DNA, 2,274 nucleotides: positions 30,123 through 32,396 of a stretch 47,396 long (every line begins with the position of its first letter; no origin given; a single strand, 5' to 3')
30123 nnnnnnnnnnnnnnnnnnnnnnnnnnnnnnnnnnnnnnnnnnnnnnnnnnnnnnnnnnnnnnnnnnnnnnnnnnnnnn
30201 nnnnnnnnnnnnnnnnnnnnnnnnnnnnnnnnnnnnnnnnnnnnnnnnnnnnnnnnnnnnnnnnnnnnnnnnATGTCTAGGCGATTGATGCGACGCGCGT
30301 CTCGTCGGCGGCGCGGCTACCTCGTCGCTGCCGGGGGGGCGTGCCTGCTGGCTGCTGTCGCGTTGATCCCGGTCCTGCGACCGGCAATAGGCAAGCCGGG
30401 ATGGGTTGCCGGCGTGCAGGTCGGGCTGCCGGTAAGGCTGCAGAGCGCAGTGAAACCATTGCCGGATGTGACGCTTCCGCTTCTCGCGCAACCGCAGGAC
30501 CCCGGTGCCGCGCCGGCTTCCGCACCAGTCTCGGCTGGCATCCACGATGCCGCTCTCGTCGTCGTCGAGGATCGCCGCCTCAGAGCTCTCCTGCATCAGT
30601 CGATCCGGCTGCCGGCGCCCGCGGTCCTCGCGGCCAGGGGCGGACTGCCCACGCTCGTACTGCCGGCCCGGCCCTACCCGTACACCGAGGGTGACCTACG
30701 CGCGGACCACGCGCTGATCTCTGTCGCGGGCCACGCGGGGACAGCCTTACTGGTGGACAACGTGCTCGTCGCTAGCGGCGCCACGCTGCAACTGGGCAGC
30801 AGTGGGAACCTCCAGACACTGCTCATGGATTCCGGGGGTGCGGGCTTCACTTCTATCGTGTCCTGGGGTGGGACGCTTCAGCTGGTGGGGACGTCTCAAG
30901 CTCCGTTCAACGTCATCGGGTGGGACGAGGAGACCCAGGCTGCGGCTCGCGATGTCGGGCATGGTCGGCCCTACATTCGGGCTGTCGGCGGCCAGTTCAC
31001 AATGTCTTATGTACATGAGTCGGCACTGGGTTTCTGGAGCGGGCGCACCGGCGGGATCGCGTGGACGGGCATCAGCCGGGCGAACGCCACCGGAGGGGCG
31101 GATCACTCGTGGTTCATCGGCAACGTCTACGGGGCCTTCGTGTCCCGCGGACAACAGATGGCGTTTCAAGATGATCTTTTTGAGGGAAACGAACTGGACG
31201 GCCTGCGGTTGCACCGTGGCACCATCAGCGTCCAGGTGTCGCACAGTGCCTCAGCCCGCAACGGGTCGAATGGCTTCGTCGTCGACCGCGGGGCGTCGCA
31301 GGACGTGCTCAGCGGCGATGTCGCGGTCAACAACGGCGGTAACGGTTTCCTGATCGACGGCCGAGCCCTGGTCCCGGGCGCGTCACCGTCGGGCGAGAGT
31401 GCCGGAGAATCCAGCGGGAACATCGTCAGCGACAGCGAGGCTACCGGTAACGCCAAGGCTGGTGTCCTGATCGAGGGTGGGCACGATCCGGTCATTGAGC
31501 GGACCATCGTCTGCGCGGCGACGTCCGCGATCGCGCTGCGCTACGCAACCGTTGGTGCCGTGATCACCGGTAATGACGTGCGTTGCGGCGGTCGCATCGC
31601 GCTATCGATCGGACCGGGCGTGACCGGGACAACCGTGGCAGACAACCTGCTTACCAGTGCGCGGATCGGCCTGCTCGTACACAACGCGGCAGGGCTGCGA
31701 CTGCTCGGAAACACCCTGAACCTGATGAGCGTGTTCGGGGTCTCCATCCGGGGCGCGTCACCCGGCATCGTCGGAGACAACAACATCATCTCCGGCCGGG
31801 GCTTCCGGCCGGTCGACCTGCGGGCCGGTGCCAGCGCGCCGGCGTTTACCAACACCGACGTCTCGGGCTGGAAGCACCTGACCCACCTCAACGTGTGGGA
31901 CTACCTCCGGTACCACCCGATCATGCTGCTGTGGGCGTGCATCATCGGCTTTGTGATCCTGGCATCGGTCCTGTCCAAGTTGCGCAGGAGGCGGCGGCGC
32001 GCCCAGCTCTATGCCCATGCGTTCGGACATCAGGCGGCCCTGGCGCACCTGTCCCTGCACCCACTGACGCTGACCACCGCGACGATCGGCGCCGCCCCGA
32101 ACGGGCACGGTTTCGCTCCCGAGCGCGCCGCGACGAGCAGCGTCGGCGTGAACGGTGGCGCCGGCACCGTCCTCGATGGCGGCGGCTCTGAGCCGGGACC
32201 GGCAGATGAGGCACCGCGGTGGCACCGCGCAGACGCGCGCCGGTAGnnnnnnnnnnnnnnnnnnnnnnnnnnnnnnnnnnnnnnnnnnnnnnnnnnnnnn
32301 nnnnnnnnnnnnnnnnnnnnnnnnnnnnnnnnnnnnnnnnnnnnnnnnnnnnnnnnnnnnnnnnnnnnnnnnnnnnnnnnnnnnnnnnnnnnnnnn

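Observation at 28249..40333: Accessory island between glmM and glmS: candidate undescribed uronic-acid/hexosamine exopolysaccharide synthesis, modification and turnover system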

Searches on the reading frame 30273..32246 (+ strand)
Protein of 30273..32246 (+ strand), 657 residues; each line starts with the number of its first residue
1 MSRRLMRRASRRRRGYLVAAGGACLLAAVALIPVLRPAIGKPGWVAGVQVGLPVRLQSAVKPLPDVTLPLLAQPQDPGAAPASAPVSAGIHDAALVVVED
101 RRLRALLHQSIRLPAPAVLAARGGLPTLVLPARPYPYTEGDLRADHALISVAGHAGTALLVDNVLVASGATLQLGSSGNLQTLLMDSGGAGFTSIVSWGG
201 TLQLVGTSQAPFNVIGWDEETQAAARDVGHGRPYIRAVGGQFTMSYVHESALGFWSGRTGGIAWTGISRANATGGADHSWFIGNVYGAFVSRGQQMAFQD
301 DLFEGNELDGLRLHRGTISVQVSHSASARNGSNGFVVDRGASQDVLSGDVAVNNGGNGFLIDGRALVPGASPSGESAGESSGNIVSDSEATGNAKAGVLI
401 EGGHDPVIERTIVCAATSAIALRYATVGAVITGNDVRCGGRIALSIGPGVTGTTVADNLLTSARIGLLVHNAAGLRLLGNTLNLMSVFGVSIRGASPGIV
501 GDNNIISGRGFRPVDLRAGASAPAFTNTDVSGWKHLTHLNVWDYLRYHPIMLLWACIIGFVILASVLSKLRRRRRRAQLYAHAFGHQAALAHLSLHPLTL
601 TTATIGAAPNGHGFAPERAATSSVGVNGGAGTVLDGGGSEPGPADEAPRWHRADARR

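Call 3: search_protein_families(library=pfam, proteins=[window:30273-32246:+], max_evalue=0.01)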
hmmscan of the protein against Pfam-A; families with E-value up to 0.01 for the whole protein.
window:30273-32246:+ (657 aa): 2 families
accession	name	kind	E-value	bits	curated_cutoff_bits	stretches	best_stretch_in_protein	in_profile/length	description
PF13229.12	Beta_helix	-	5.3e-13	49.3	25.9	2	381-527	8-155/158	Right handed beta helix region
PF05048.19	NosD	-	4.3e-07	30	23.6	0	375-436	85-146/212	Periplasmic copper-binding protein (NosD)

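Call 6: search_protein_families(library=ncbifam, proteins=[window:30273-32246:+], max_evalue=0.01)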
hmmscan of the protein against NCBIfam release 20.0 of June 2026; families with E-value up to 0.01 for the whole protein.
window:30273-32246:+ (657 aa): 1 family
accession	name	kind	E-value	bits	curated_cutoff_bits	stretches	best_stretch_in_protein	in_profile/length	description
TIGR03804.1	para_beta_helix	repeat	0.0068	16.1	19.45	0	379-408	6-34/44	parallel beta-helix repeat protein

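Call 13: search_solved_structures(query=window:30273-32246:+, max_evalue=10, show_alignments=1)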
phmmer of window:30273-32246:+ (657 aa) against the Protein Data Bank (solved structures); distinct sequences matched with E-value up to 10: 1.
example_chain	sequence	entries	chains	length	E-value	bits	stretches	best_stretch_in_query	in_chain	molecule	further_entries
1gkp_A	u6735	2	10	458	1.3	10.5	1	314-355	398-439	HYDANTOINASE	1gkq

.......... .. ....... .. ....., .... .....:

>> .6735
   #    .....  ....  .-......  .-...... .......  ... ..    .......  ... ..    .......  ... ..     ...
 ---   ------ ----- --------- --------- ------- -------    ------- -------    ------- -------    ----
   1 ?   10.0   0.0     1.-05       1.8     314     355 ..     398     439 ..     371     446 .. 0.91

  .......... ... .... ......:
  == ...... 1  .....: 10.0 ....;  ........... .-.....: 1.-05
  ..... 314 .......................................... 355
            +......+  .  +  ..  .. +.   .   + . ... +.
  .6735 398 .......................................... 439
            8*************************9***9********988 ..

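Call 23: find_homologous_proteins(query=window:30273-32246:+, max_evalue=1e-10)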
Query window:30273-32246:+ (657 aa): 344 proteins with E <= 1e-10 among 8000 candidates; the best 120 are listed.
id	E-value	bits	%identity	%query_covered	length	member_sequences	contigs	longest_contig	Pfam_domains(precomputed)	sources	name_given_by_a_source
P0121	0.0e+0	1284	91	97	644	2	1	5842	PF13229.13,PF05048.20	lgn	-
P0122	1.1e-206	706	57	90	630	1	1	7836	PF13229.13,PF05048.20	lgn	-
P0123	1.5e-178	613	53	85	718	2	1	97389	PF13229.13,PF05048.20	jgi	jgi:Right handed beta helix region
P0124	1.2e-176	607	55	85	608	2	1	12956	PF13229.13,PF05048.20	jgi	-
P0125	5.6e-175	602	59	75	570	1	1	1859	PF13229.13,PF05048.20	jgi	jgi:parallel beta helix pectate lyase-like protein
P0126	5.0e-173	595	52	84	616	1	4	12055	PF13229.13,PF05048.20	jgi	jgi:hypothetical protein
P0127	2.0e-172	593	51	88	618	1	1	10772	PF13229.13,PF05048.20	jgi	jgi:hypothetical protein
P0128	6.3e-171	588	50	88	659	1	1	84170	PF13229.13,PF05048.20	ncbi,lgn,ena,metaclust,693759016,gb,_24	metaclust:\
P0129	6.6e-171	588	52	87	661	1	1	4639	PF13229.13,PF05048.20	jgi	jgi:hypothetical protein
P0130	9.5e-171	588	54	84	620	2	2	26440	PF13229.13,PF05048.20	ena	-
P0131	3.4e-170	586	52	75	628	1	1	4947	PF13229.13,PF05048.20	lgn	-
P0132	5.9e-170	585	52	87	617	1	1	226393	PF13229.13,PF05048.20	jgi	jgi:hypothetical protein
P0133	1.9e-169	583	52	88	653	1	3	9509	PF13229.13,PF05048.20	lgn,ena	-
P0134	2.0e-168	580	51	88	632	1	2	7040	PF13229.13,PF05048.20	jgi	jgi:hypothetical protein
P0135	6.3e-168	578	53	80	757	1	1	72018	PF13229.13,PF05048.20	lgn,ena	-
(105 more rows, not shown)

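Call 33: predict_structure(alignment_id=A1)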
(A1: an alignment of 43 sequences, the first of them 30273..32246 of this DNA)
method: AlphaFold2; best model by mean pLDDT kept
length: 657 residues; sequences in the alignment: 43
mean_pLDDT: 83.2   pTM: 0.75
mean pLDDT of the five models: 83.2, 81.9, 81.2, 80.7, 80.4
residues with pLDDT >= 90: 401; 70-90: 126; 50-70: 47; < 50: 83
segments of 3 or more residues with pLDDT < 50: 580-657
pLDDT, mean of each block of 10 residues (from residue 1): 52 75 88 61 84 84 95 95 79 80 89 93 89 96 96 95 96 87 93 94 96 95 86 92 97 68 90 97 89 96 95 93 98 94 96 97 77 59 96 97 96 96 95 94 96 97 97 96 96 96 95 95 94 81 80 91 92 61 43 41 39 36 36 35 39 36
secondary structure, 60 per line:
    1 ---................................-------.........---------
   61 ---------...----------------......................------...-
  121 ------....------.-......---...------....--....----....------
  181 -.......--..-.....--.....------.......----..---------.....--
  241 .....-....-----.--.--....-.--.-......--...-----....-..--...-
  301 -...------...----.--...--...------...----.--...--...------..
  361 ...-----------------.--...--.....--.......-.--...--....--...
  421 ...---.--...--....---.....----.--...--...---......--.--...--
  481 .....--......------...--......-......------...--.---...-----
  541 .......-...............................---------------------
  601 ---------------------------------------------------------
elements in order: H4-35 H43-51 H89-110 E117-119 E127-130 H139-144 E148-150 E157-160 E163-166 E171-174 E182-188 E194-198 E201-205 E212-218 E234-238 E241-245 E247-250 E262-265 E272-277 E280-282 E288-291 E297-299 E302-304 E311-313 E321-323 E326-328 E335-337 E345-347 E350-352 E359-363 E384-386 E389-393 E396-402 E407-409 E412-415 E418-423 E430-432 E435-438 E442-446 E454-456 E459-461 E465-470 E476-478 E481-485 E488-493 E500-502 E505-510 E512-517 E524-526 E533-535 H541-547 H549-579

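Call 36: fold_search(model_id=the predicted structure, library=pdb)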
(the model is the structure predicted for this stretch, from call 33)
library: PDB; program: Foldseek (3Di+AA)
matches with E <= 10: 429; with E <= 0.001: 65
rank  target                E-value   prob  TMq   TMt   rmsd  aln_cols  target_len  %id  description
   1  4nk6                  9.9e-13  1.00  0.35  0.51   7.2       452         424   15  Crystal Structure of the periplasmic alginate epimerase AlgG (released 2014-01-15)
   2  4ozy                  5.9e-12  1.00  0.35  0.50   7.2       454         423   14  Crystal Structure of the periplasmic alginate epimerase AlgG T265N mutant (released 2015-03-04)
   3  4nk8                  8.8e-12  1.00  0.36  0.52   6.6       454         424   14  Crystal Structure of the periplasmic alginate epimerase AlgG D317A mutant (released 2014-01-15)
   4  4ozz                  4.1e-11  1.00  0.42  0.63   5.5       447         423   14  Crystal Structure of the periplasmic alginate epimerase AlgG T265N T268M double mutant (released 2015-03-04)
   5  5zru_A                2.1e-07  1.00  0.33  0.37  10.9       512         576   12  Crystal structure of Agl-KA catalytic domain (released 2019-10-23)
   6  5lw3                  2.2e-07  1.00  0.33  0.54  10.1       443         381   14  Azotobacter vinelandii Mannuronan C-5 epimerase AlgE6 A-module (released 2017-10-25)
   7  2pyg_B                3.2e-07  1.00  0.33  0.55   9.7       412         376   16  Azotobacter vinelandii Mannuronan C-5 epimerase AlgE4 A-module (released 2008-05-27)
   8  2pyg_A                1.4e-06  1.00  0.32  0.52   9.7       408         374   14  Azotobacter vinelandii Mannuronan C-5 epimerase AlgE4 A-module (released 2008-05-27)
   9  6f7k_B                2.2e-06  1.00  0.29  0.35   7.8       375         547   10  Crystal structure of Dettilon tailspike protein (gp208) (released 2018-12-19)
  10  9i4f_A                2.6e-06  1.00  0.26  0.29  15.8       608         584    8  Blood Type B-converting alpha-1,3-galactosidase PpaGal from Pedobacter panaciterrae in its apo form (released 2025-03-12)
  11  9beh_A                3.0e-06  1.00  0.22  0.25  16.6       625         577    9  Structure of GH110A in complex with galactose-6-sulfate (released 2025-08-27)
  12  2pyh_B                3.6e-06  1.00  0.28  0.46  11.8       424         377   15  Azotobacter vinelandii Mannuronan C-5 epimerase AlgE4 A-module complexed with mannuronan trisaccharide (released 2008-05-27)
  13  2pyh_A                3.6e-06  1.00  0.27  0.43  12.1       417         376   14  Azotobacter vinelandii Mannuronan C-5 epimerase AlgE4 A-module complexed with mannuronan trisaccharide (released 2008-05-27)
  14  7c7d_A                6.5e-06  1.00  0.29  0.34  13.6       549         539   12  Crystal structure of the catalytic unit of thermostable GH87 alpha-1,3-glucanase from Streptomyces thermodiastaticus s (released 2020-11-11)
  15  9bev_A                7.4e-06  1.00  0.27  0.30  13.5       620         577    7  Structure of GH110A in complex with a lambda-carrageenan oligosaccharide (released 2025-08-27)
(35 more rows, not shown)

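Call 37: search_solved_structures(query=A1, max_evalue=10, show_alignments=4)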
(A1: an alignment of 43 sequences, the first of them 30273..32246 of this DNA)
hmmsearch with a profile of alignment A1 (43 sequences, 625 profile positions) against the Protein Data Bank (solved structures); distinct sequences matched with E-value up to 10: 9.
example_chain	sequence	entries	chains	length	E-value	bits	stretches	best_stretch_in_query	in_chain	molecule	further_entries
4ozz_A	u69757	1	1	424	0.0047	18.8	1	203-415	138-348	Poly(beta-D-mannuronate) C5 epimerase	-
4ozy_A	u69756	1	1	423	0.0051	18.7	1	203-415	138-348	Poly(beta-D-mannuronate) C5 epimerase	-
4nk6_A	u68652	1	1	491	0.0078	18.1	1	203-415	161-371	Poly(beta-D-mannuronate) C5 epimerase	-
4nk8_A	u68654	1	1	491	0.0089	17.9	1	203-415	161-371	Poly(beta-D-mannuronate) C5 epimerase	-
2pyg_A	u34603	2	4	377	0.012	17.5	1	304-431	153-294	Poly(beta-D-mannuronate) C5 epimerase 4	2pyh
8xfq_A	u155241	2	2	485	0.43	12.3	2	301-352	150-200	mannuronan 5-epimerase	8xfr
8ja4_A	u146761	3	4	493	0.45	12.2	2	301-352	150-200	mannuronan 5-epimerase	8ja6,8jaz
5lw3_A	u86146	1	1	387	1.2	10.9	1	304-352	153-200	Poly(beta-D-mannuronate) C5 epimerase 6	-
6rd4_5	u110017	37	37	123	4.1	9.1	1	6-109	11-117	Mitochondrial F1F0 ATP synthase associated 14 kDa protein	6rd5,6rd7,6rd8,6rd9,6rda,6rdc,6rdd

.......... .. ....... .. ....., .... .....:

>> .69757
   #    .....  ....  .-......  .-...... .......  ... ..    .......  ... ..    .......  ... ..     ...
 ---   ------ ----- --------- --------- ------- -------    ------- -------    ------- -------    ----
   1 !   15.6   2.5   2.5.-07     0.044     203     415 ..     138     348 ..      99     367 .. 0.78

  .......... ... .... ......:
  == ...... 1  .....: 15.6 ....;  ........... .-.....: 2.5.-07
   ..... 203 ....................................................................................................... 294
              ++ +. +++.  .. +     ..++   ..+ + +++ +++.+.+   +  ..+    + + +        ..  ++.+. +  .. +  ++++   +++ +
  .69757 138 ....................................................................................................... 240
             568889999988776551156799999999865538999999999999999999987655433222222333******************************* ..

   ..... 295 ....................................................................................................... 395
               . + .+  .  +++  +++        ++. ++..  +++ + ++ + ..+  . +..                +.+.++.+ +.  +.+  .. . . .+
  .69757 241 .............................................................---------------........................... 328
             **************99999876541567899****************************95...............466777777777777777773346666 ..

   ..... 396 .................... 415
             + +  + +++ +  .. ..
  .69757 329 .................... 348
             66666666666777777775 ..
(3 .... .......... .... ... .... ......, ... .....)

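Call 46: find_related_loci(query=A1, collection=metagenome_contigs, flank=10000)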
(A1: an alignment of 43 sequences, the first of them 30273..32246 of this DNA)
Query A1 (657 aa) in metagenome_contigs; peptide patterns used: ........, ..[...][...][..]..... (x = any residue, [..] = any of these).
473 stretches matched a pattern; 216 encode a relative of the query (tblastn E <= 1e-3); the best 80 are kept; 80 distinct loci.
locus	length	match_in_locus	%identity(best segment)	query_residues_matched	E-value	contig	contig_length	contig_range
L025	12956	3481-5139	55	32-587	6e-176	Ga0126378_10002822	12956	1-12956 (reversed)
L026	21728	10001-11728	50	10-588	7e-174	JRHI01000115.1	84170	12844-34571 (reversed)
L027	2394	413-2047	52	10-554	5e-180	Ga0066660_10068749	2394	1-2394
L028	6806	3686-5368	49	18-582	1e-166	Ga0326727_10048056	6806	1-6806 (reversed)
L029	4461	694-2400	48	44-616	7e-166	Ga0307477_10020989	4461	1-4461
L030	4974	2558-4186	48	17-564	2e-161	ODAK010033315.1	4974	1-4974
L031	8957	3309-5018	45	8-584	1e-145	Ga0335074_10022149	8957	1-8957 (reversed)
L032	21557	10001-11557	47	51-572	2e-142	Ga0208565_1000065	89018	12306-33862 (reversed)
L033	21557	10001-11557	47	51-572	2e-142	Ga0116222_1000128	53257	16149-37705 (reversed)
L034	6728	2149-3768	46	54-616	2e-142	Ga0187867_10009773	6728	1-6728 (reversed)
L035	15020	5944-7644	46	4-572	3e-142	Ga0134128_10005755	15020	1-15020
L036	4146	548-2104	47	51-572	3e-146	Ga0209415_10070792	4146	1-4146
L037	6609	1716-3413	45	4-572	2e-141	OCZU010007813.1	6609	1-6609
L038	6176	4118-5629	49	66-572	5e-141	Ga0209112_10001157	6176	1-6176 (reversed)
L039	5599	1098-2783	46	7-572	1e-141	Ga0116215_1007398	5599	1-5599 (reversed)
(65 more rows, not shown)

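Call 61: search_protein_representatives(alignment_id=A1)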
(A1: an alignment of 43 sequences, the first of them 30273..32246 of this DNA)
Query: 43 sequences, 625 profile positions. Proteins with E-value up to 0.001 (for the whole library): 1247; up to 1e-10: 603; up to 1e-30: 316. The best 150 are listed.
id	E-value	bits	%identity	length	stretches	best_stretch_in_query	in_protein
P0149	1.6e-278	942.0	-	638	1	13-610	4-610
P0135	1.5e-273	925.5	-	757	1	4-601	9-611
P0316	1.2e-241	820.2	-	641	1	4-579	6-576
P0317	7.0e-231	784.6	-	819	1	7-586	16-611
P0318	2.6e-217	739.8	-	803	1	95-589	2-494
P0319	3.1e-215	732.9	-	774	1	3-585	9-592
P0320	7.1e-206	702.0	-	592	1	175-589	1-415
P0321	6.7e-204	695.5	-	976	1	6-585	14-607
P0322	4.7e-195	666.3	-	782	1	157-596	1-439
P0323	1.4e-188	644.9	-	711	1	4-574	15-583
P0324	9.5e-188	642.1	-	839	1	4-579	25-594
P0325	3.5e-187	640.3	-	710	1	4-512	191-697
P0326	2.9e-184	630.6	-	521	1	7-512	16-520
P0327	6.5e-171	586.5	-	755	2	67-498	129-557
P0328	1.0e-133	463.7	-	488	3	2-349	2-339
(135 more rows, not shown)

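Call 68: search_dna_similar(query=window:30273-32246:+, collection=plasmids, mode=protein, max_evalue=0.00001, max_rows=20)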
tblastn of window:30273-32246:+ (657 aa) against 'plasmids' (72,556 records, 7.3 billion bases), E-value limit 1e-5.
No match.
